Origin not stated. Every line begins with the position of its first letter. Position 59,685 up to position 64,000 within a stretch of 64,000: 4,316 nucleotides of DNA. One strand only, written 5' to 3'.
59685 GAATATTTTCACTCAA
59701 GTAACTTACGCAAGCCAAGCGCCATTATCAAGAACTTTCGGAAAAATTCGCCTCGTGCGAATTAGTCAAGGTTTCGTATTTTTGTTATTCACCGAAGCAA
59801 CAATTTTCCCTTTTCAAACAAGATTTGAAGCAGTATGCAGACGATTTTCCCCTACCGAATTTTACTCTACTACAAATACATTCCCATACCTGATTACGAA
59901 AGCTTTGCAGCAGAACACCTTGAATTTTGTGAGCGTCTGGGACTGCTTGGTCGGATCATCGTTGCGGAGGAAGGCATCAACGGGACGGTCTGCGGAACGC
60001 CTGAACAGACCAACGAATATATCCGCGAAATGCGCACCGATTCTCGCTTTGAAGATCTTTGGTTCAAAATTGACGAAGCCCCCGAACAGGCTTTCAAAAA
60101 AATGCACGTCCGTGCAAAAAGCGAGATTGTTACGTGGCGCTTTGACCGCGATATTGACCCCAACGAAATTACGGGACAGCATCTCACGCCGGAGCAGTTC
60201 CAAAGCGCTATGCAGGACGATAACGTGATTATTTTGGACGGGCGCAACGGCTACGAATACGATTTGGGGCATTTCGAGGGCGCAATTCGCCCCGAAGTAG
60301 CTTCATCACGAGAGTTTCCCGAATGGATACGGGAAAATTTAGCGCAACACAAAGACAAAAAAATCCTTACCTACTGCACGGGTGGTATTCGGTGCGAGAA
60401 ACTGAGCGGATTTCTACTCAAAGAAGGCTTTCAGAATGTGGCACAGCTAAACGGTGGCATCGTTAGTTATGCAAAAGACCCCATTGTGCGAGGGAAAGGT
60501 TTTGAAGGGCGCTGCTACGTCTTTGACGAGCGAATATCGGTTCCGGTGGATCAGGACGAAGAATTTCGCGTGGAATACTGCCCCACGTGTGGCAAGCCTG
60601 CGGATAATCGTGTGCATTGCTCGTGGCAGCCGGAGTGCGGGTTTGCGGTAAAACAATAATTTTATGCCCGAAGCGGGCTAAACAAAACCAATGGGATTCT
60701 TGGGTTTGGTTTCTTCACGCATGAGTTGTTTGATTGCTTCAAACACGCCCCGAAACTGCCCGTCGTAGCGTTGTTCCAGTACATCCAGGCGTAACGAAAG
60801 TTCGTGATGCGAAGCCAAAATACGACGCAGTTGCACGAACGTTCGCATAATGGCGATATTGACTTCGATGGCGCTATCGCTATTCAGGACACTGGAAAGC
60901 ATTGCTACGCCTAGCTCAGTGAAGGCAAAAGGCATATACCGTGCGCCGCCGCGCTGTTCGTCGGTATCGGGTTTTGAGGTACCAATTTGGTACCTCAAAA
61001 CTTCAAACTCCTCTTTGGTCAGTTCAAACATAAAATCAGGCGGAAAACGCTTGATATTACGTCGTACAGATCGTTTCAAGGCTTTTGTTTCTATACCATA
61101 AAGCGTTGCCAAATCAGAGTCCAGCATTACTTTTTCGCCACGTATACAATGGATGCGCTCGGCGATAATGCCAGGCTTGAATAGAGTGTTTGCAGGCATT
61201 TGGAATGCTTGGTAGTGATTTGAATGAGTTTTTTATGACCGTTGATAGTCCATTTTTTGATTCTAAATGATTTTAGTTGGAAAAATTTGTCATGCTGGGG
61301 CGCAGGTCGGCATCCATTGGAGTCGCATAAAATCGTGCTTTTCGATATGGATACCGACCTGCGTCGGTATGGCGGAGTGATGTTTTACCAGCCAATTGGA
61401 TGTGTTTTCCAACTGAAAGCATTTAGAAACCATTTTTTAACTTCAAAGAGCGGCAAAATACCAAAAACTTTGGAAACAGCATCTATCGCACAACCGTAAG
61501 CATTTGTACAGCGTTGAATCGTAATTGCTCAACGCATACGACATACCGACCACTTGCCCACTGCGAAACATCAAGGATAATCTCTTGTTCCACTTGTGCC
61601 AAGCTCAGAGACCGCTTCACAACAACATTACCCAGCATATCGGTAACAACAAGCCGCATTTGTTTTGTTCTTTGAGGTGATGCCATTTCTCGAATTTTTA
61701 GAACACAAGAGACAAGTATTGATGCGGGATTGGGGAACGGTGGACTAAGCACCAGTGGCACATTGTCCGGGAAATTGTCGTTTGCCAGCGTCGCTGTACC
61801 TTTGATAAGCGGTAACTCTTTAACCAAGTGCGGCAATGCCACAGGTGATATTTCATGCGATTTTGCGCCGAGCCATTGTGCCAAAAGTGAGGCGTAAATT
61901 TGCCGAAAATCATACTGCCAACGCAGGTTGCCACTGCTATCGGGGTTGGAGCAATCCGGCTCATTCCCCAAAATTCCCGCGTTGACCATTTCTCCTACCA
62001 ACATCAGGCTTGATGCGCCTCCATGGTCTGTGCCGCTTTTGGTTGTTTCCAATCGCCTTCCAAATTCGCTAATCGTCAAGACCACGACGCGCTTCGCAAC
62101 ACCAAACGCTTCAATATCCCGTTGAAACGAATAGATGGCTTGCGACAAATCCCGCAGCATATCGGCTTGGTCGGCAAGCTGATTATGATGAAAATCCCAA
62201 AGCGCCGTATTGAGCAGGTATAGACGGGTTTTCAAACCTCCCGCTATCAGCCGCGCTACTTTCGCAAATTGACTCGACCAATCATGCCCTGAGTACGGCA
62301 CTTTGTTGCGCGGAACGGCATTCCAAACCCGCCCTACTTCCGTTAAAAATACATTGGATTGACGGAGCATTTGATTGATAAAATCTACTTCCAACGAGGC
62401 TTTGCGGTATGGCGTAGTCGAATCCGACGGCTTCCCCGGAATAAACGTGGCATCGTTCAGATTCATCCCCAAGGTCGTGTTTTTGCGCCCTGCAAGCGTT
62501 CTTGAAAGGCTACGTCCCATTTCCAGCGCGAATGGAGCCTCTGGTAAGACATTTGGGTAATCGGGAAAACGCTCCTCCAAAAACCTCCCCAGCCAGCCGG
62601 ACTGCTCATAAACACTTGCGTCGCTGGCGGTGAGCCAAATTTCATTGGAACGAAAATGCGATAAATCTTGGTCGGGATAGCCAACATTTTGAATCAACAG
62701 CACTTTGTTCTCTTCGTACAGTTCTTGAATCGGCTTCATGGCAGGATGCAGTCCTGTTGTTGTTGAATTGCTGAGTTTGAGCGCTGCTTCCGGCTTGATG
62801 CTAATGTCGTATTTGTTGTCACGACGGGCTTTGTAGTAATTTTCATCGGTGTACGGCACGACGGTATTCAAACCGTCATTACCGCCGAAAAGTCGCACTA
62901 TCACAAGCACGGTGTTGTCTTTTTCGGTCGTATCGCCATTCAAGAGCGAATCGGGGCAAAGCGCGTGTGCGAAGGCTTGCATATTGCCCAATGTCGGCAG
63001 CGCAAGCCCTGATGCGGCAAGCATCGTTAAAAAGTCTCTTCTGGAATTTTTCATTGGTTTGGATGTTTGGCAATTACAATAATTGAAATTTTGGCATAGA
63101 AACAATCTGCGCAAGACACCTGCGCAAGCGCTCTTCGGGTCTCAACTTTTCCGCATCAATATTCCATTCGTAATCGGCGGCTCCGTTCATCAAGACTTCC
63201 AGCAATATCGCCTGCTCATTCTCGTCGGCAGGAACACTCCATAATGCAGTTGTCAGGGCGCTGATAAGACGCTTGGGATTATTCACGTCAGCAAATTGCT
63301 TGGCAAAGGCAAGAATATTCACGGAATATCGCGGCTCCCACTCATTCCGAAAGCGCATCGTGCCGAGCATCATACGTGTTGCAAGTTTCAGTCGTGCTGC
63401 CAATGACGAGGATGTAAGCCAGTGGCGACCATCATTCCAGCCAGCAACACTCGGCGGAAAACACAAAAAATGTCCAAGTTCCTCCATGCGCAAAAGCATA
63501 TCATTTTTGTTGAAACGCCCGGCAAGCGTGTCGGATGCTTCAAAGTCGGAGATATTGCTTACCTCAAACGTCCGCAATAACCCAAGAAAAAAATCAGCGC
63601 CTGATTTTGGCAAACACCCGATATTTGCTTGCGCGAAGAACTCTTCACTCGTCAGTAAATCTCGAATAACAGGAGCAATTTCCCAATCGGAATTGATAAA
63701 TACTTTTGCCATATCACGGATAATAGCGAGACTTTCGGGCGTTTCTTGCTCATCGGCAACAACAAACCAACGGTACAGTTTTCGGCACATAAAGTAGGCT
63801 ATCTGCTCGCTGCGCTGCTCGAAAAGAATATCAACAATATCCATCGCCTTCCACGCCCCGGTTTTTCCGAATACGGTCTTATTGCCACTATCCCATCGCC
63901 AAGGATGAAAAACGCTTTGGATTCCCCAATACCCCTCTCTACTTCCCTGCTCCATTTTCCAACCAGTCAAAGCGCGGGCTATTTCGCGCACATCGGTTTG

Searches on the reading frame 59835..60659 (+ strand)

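Call 70: search_protein_families(library=pfam, proteins=[window:59835-60659:+], max_evalue=0.001)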
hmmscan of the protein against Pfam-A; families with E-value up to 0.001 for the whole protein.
window:59835-60659:+ (274 aa): 3 families
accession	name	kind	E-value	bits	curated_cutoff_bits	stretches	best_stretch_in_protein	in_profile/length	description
PF17773.7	UPF0176_N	-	2.3e-29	102.1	26.2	1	7-98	1-92/92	UPF0176 acylphosphatase like domain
PF00581.25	Rhodanese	-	1.9e-15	57.6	22.2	1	118-214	1-101/102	Rhodanese-like domain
PF12368.13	Rhodanese_C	-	6.2e-07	30.1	26.9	1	224-268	1-43/66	Rhodanase C-terminal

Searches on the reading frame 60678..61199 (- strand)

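Call 70: search_protein_families(library=pfam, proteins=[window:60678-61199:-], max_evalue=0.001)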
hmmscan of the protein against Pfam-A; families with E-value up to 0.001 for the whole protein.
window:60678-61199:- (173 aa): 1 family
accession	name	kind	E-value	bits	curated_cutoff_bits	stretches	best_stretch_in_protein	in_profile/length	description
PF10543.14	ORF6N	-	9.8e-33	112.7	27.8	1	15-104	2-86/86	ORF6N domain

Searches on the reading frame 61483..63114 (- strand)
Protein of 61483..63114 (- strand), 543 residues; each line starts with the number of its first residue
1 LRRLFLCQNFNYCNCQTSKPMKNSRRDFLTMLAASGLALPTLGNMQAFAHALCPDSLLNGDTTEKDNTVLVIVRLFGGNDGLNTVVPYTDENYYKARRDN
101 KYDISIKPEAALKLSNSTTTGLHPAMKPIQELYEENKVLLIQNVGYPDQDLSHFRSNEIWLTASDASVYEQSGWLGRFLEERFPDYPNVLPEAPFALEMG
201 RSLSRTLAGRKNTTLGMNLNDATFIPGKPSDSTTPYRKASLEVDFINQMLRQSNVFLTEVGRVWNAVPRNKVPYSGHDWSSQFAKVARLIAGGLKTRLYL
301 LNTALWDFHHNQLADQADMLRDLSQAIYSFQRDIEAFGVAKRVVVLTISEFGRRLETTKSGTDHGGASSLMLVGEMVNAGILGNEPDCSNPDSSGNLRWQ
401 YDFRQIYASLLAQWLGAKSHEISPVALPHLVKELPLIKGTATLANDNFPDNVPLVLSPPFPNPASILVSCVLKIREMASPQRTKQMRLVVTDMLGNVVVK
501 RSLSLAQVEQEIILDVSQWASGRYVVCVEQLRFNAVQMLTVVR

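Call 70: search_protein_families(library=pfam, proteins=[window:61483-63114:-], max_evalue=0.001)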
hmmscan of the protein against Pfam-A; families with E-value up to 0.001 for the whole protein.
window:61483-63114:- (543 aa): 2 families
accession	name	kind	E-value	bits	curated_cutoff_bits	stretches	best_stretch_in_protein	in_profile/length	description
PF07394.17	DUF1501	-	4.6e-18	66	27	1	301-388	249-339/390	Protein of unknown function (DUF1501)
PF18962.6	Por_Secre_tail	-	1.3e-05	25.8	27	1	460-530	2-64/75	Secretion system C-terminal sorting domain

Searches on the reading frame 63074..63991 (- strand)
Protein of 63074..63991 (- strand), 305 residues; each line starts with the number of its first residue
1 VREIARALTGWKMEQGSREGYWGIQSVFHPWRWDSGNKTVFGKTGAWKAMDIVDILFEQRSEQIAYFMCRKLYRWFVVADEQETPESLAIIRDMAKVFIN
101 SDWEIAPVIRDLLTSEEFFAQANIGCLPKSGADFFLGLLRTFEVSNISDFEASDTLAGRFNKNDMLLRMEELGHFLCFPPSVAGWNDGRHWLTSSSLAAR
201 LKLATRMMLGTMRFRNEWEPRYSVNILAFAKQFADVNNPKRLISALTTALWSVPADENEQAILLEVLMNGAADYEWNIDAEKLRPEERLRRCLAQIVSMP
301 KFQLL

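Call 70: search_protein_families(library=pfam, proteins=[window:63074-63991:-], max_evalue=0.001)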
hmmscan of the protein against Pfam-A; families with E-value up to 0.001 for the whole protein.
window:63074-63991:- (305 aa): 1 family
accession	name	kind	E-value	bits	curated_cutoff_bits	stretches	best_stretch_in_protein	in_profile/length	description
PF08811.16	DUF1800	-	3.2e-42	145.6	26.1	1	2-304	180-419/419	Protein of unknown function (DUF1800)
